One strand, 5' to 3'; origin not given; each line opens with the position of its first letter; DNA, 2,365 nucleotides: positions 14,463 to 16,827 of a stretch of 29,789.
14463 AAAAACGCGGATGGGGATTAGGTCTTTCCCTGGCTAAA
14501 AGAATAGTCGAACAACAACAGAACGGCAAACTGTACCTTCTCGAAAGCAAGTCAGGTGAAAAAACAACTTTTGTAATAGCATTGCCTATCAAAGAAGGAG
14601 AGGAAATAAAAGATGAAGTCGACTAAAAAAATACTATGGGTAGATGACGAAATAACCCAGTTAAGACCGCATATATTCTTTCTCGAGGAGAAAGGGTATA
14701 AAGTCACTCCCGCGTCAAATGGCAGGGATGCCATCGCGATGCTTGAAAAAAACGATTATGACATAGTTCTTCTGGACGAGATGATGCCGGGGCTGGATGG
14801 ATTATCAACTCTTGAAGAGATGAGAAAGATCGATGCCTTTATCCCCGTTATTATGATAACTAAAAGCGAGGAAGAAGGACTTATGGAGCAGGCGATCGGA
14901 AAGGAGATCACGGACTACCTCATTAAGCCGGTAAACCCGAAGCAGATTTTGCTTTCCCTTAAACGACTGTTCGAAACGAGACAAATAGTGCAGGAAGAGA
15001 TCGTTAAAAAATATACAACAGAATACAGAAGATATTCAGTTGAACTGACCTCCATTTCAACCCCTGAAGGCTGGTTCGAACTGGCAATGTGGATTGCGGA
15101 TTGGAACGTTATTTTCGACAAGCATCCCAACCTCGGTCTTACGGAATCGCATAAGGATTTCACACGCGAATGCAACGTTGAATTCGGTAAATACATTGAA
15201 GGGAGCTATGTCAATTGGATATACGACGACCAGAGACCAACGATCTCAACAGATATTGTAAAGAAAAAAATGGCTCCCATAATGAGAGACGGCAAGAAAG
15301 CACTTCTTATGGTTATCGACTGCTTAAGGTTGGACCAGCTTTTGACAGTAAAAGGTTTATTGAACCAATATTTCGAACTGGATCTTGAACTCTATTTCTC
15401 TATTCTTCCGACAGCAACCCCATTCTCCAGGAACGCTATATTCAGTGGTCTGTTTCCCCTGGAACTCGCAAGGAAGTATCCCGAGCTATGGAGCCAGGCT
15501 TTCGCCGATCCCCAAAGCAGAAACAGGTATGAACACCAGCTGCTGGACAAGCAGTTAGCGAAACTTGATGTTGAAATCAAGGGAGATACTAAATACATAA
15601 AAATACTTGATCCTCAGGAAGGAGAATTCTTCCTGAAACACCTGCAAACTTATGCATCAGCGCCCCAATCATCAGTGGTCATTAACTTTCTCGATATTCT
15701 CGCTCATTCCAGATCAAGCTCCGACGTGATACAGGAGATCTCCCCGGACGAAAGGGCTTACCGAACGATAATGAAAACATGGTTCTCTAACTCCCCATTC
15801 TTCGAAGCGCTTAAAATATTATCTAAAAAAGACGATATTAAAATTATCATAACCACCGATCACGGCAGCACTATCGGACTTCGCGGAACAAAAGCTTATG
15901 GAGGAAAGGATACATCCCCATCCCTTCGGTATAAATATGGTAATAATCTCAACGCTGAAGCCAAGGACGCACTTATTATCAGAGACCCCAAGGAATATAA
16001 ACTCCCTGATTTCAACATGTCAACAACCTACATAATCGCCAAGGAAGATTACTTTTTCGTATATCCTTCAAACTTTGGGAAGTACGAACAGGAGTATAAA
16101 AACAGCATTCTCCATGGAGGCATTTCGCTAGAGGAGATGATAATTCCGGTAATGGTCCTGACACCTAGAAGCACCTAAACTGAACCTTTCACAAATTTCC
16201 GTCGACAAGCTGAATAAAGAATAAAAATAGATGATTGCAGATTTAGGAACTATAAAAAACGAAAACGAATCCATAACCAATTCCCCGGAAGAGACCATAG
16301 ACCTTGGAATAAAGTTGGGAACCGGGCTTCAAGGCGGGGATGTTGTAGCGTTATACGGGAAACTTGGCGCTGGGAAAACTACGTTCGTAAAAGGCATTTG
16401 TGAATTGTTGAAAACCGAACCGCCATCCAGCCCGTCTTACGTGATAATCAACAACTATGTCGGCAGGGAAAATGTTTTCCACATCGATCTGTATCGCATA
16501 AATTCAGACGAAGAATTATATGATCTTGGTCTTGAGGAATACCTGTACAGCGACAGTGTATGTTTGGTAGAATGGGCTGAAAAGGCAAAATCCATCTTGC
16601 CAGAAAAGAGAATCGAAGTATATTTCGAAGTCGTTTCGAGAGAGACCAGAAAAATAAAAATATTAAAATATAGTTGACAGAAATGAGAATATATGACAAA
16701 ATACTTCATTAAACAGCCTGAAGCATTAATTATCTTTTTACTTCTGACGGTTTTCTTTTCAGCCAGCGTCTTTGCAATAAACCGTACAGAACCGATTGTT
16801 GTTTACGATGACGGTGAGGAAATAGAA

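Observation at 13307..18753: PorY-like kinase and PorX-like REC-PglZ regulator encoded as an adjacent pair, directly upstream of tsaE and a T9SS-CTD protease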

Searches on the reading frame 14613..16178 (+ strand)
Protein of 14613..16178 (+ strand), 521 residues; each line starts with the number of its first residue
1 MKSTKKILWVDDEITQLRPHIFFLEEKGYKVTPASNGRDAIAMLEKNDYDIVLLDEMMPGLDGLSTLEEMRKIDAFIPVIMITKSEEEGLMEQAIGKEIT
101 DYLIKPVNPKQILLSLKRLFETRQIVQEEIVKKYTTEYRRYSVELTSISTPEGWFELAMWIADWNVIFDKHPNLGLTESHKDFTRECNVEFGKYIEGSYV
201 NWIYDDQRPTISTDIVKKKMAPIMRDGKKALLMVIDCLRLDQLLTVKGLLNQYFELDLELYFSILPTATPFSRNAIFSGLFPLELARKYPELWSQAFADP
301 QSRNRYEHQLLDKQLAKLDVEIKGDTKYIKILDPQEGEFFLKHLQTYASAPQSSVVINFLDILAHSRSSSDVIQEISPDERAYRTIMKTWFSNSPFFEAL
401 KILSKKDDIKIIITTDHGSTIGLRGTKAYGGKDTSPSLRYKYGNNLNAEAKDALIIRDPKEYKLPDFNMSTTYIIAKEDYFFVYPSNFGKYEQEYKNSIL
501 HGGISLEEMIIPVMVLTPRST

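Call 3: search_protein_families(library=pfam, proteins=[window:14613-16178:+], max_evalue=0.01)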
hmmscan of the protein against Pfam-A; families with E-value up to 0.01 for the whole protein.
window:14613-16178:+ (521 aa): 2 families
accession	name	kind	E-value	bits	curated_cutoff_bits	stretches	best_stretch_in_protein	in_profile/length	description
PF00072.30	Response_reg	-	8.8e-25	87.5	30.2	1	7-115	1-109/111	Response regulator receiver domain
PF08665.17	PglZ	-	1.8e-12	48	25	1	228-419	1-172/179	PglZ domain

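Call 4: search_protein_families(library=ncbifam, proteins=[window:14613-16178:+], max_evalue=0.01)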
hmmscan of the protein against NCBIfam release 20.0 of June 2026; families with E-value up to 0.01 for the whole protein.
window:14613-16178:+ (521 aa): 102 families (the best 25 are shown)
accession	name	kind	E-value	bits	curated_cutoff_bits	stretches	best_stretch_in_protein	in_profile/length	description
NF052313.1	T9SS_RR_PorX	equivalog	1.9e-188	627.4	300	1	6-519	2-513/513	T9SS response regulator signal transducer PorX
NF033449.0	BREX_PglZ_3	exception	4.6e-24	84.7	250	1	100-514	248-639/642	BREX-3 system phosphatase PglZ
NF047793.1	ResRegPgtA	equivalog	2.4e-19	69.5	650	1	3-126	4-127/414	two-component system response regulator PgtA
NF007005.1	PRK09468.1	equivalog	5.5e-19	68.5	331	1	3-123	2-122/237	osmolarity response regulator transcription factor OmpR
NF007135.0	PRK09581.1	equivalog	6.6e-19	68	474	1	4-136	2-136/457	PleD family two-component system response regulator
NF008469.0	PRK11361.1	equivalog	7.9e-18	64.4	714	1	1-132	1-131/461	acetoacetate metabolism transcriptional regulator AtoC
NF000403.1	vanR-C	exception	2.3e-17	63.3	480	1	5-141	3-138/231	vancomycin resistance response regulator transcription factor VanR-C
NF007982.1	PRK10710.1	equivalog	9.5e-17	61.3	380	1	3-131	6-133/235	envelope stress response regulator BaeR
NF040534.1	resp_reg_YycF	equivalog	2.7e-16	59.5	340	1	5-128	1-123/231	response regulator YycF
TIGR01387.1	cztR_silR_copR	subfamily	4.9e-16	59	279.2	1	23-129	17-123/218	heavy metal response regulator transcription factor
TIGR02154.1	PhoB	equivalog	6.2e-16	58.4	296.2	1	4-120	2-120/226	phosphate regulon transcriptional regulator PhoB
NF033117.2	vanR_ACDEGLN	exception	6.5e-16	58.6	350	1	7-119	1-112/226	VanR-ABDEGLN family response regulator transcription factor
NF045944.1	ResRegRpaBCyano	equivalog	1.4e-15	57.3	330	1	9-122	2-114/229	response regulator transcription factor RpaB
NF051850.1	RespRegRprY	equivalog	1.5e-14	53.9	370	1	21-120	21-120/234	response regulator transcription factor RprY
NF007935.0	PRK10651.1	equivalog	1.9e-14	53.3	250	1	25-136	29-140/216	two-component system response regulator NarL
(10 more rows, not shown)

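Call 6: search_solved_structures(query=window:14613-16178:+, show_alignments=1)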
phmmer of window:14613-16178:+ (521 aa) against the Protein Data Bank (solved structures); distinct sequences matched with E-value up to 0.001: 241 (the best 60 are shown).
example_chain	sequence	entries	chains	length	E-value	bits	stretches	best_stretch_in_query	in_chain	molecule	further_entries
8ted_A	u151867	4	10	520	3.1e-131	441.9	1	6-519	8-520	Response regulator receiver protein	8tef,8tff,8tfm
8p6f_A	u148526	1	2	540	3.2e-131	441.9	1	6-519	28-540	Response regulator receiver domain-containing protein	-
8thp_A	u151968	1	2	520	1.5e-130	439.6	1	6-519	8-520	Response regulator receiver protein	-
7pv7_D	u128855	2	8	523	2.4e-124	419.2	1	6-519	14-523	Response regulator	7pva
7pvk_A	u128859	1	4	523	1.1e-123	417.1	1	6-519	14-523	Response regulator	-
1mvo_A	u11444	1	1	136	4.8e-16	62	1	4-124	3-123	PhoP response regulator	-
8fk2_A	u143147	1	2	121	2e-14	56.6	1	5-118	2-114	Putative response regulator CovR VicR-like protein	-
2zwm_A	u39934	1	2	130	3.6e-14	55.8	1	5-120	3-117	Transcriptional regulatory protein yycF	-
9g85_A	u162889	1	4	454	4.4e-14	55.5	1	6-130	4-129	Response regulator PleD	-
2wb4_A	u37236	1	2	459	4.6e-14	55.4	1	6-130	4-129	DIGUANYLATE CYCLASE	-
9g86_A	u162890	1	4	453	5.2e-14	55.2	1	6-130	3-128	Response regulator PleD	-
1w25_A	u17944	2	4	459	5.4e-14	55.2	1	6-130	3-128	STALKED-CELL DIFFERENTIATION CONTROLLING PROTEIN | RESPONSE REGULATOR PLED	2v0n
1nxo_A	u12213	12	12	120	6.1e-14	55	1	5-121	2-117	DNA-binding response regulator | Response regulator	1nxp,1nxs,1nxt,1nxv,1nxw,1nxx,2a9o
3f6p_A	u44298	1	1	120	6.5e-14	54.9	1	5-118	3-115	Transcriptional regulatory protein yycF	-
6eb7_A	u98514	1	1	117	1.4e-13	53.8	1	5-120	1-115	DNA-binding response regulator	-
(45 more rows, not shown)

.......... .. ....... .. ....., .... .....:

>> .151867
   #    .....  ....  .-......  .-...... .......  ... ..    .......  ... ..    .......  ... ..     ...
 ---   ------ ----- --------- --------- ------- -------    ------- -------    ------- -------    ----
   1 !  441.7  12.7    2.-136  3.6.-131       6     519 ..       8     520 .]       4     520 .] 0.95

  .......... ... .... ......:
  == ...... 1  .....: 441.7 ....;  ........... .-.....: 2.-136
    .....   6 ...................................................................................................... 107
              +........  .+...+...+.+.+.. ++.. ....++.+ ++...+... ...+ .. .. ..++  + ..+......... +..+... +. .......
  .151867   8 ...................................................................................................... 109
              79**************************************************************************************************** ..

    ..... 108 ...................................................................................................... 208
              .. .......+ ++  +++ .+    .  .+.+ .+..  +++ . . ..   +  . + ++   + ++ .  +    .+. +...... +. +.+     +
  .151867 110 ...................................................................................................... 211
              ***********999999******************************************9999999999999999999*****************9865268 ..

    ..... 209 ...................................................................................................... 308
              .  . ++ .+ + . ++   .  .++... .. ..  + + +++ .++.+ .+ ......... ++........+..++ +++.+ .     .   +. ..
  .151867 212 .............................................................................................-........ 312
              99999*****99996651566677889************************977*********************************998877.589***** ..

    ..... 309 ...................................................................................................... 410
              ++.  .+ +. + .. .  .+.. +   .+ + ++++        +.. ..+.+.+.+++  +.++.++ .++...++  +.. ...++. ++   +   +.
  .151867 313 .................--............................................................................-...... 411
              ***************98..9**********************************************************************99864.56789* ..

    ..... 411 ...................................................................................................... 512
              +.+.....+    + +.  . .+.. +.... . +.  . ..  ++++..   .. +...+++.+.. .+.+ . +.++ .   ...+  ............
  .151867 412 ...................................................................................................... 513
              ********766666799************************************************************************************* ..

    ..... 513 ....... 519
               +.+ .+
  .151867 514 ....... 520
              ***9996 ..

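Call 18: search_solved_structures(query=window:14613-16178:+, show_alignments=4, max_evalue=1e-100)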
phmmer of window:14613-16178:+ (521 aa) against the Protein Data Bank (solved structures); distinct sequences matched with E-value up to 1e-100: 5.
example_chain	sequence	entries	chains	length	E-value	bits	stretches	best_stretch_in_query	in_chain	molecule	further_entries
8ted_A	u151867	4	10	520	3.1e-131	441.9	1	6-519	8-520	Response regulator receiver protein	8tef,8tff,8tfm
8p6f_A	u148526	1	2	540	3.2e-131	441.9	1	6-519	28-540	Response regulator receiver domain-containing protein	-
8thp_A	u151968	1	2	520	1.5e-130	439.6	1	6-519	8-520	Response regulator receiver protein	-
7pv7_D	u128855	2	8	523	2.4e-124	419.2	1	6-519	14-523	Response regulator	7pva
7pvk_A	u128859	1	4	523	1.1e-123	417.1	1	6-519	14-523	Response regulator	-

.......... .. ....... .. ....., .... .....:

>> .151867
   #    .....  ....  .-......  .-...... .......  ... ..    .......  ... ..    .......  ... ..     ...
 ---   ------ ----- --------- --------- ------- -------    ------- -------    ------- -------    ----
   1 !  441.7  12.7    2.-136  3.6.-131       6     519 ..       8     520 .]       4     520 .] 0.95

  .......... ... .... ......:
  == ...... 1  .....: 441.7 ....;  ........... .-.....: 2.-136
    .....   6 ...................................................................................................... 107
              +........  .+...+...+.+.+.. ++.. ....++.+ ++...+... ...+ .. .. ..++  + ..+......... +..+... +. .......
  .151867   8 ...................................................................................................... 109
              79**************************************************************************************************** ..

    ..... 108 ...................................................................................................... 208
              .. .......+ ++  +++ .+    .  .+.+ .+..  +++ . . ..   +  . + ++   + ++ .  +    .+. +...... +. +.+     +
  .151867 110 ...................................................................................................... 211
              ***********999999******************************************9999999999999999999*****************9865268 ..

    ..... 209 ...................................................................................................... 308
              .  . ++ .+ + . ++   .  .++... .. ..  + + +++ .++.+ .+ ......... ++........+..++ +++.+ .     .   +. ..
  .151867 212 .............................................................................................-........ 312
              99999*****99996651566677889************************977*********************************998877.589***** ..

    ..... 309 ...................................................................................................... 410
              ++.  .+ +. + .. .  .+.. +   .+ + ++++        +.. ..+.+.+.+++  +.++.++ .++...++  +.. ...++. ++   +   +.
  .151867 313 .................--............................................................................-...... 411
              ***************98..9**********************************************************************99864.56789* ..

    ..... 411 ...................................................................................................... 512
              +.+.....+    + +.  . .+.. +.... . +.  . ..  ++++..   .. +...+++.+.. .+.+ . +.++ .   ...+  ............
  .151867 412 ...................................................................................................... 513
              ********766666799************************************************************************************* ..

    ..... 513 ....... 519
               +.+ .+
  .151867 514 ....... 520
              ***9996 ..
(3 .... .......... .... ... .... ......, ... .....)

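Call 20: find_related_loci(query=A1, collection=genome_contigs, flank=10000)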
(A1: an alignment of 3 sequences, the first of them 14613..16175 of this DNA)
Query A1 (521 aa) in genome_contigs; peptide patterns used: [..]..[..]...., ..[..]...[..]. (x = any residue, [..] = any of these).
600 stretches matched a pattern (row limit reached: there are more); 592 encode a relative of the query (tblastn E <= 1e-3); the best 80 are kept; 80 distinct loci.
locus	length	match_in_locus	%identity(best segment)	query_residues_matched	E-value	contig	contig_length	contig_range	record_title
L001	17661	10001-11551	50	4-519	1e-179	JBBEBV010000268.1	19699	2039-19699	MAG: Bacteroidota bacterium isolate LejiaF_55_30 Lejia_F_3994_length_19699_cov_19, whole genome shotgun sequence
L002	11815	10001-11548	48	5-520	1e-176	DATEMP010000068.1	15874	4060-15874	MAG TPA_asm: Candidatus Eisenbacteria bacterium isolate SMAG_U8945 k141_34928, whole genome shotgun sequence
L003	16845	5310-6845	49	5-517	3e-176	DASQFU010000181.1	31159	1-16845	MAG TPA_asm: Candidatus Limnocylindria bacterium isolate SMAG_U11788 k141_505551, whole genome shotgun sequence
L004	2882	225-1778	49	1-516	0e+0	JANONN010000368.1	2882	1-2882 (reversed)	MAG: Ignavibacteriales bacterium isolate VAR_43_metabat_382 VAR_43_k141_1122280, whole genome shotgun sequence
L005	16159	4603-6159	48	1-519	2e-174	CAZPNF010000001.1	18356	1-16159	MAG TPA_asm: uncultured bacterium isolate binchicken_co262_332 genome assembly, contig: NODE_3231_length_18356_cov_4.259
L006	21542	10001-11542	48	6-519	1e-172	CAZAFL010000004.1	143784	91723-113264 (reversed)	MAG TPA_asm: uncultured Chlorobiaceae bacterium isolate binchicken_co185_181 genome assembly, contig: NODE_133_length_14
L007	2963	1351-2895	47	6-521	0e+0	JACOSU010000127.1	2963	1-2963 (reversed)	MAG: Candidatus Eisenbacteria bacterium isolate NC_groundwater_26_Pr7_B-0.1um_68_11 FFV18_Bp1_scaffold_563433, whole gen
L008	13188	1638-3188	48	5-521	8e-172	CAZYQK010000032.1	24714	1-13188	MAG TPA_asm: uncultured bacterium isolate SRP119689_co1_84 genome assembly, contig: NODE_2567_length_24714_cov_6.633156,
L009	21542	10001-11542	47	5-519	2e-171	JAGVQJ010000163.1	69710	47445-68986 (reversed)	MAG: Calditrichaeota bacterium isolate DeMMO3_2 c_000000057126, whole genome shotgun sequence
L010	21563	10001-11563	47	1-520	3e-171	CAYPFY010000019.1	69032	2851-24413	MAG TPA_asm: uncultured Chlorobiaceae bacterium isolate binchicken_co185_251 genome assembly, contig: NODE_523_length_69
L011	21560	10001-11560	47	1-519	1e-170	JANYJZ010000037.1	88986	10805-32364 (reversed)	MAG: Ignavibacteriae bacterium isolate GL140_4_metabinner_9 GL140_4_k141_1827226, whole genome shotgun sequence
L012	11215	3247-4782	47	5-519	3e-170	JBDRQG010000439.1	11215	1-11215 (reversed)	MAG: bacterium isolate MEGAHIT-group-2.34 k141_1229996, whole genome shotgun sequence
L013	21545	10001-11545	47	3-517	5e-169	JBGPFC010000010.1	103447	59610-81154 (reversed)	MAG: Candidatus Eisenbacteria bacterium isolate OBJ_0618_7090110_76 k141_7027743_length_103447_cov_24.5020, whole genome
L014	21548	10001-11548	47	5-519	1e-168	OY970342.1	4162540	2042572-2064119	MAG: Candidatus Eisenbacteria bacterium isolate MFD02242.bin.c.1 genome assembly, chromosome: 1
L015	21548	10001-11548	46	4-520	2e-168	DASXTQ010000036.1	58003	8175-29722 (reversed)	MAG TPA_asm: Candidatus Eisenbacteria bacterium isolate SMAG_U4696 k141_2447952, whole genome shotgun sequence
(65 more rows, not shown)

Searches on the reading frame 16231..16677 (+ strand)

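Call 3: search_protein_families(library=pfam, proteins=[window:16231-16677:+], max_evalue=0.01)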
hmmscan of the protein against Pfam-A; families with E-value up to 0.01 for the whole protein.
window:16231-16677:+ (148 aa): 6 families
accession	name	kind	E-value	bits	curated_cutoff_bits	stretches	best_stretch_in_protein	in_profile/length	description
PF02367.23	TsaE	-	6.3e-38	130.1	26.6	1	17-141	2-127/128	Threonylcarbamoyl adenosine biosynthesis protein TsaE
PF00005.33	ABC_tran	-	0.0018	19.3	25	1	33-62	8-37/137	ABC transporter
PF05729.18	NACHT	-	0.0024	18.2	26.7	1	37-64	1-28/167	NACHT domain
PF07693.20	KAP_NTPase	-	0.0043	16.8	20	1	38-74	22-48/293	KAP family P-loop domain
PF01637.24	ATPase_2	-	0.0044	17.3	33.2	1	36-144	20-114/225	ATPase domain predominantly from Archaea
PF02492.25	cobW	-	0.0083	16.2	20.7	0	38-76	2-37/180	CobW/HypB/UreG, nucleotide-binding domain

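Call 4: search_protein_families(library=ncbifam, proteins=[window:16231-16677:+], max_evalue=0.01)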
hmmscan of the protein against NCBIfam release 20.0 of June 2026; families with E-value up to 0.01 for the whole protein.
window:16231-16677:+ (148 aa): 8 families
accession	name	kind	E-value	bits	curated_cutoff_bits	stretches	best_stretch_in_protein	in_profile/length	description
TIGR00150.1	T6A_YjeE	equivalog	4.4e-31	107.5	60.1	1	21-143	7-130/135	tRNA (adenosine(37)-N6)-threonylcarbamoyltransferase complex ATPase subunit type 1 TsaE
NF007931.0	PRK10646.1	equivalog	5.7e-27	94.5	246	1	20-136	12-130/153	tRNA (adenosine(37)-N6)-threonylcarbamoyltransferase complex ATPase subunit type 1 TsaE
TIGR02142.1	modC_ABC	equivalog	0.0016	17.8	285.05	1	27-62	14-49/353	molybdenum ABC transporter ATP-binding protein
NF000170.2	ABCF_Vga_all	exception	0.0024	16.4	725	1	33-58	294-319/521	Vga family ABC-F type ribosomal protection protein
NF010068.0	PRK13548.1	equivalog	0.0025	17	261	1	32-62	27-57/261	heme ABC transporter ATP-binding protein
TIGR00955.1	3a01204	subfamily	0.0038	15.9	736.35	1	33-96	48-111/617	pigment precursor permease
NF005424.0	PRK07004.1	equivalog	0.0046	15.5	834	1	10-62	188-239/460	replicative DNA helicase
TIGR02315.1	ABC_phnC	equivalog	0.0058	16.1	266.1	1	33-62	25-54/243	phosphonate ABC transporter ATP-binding protein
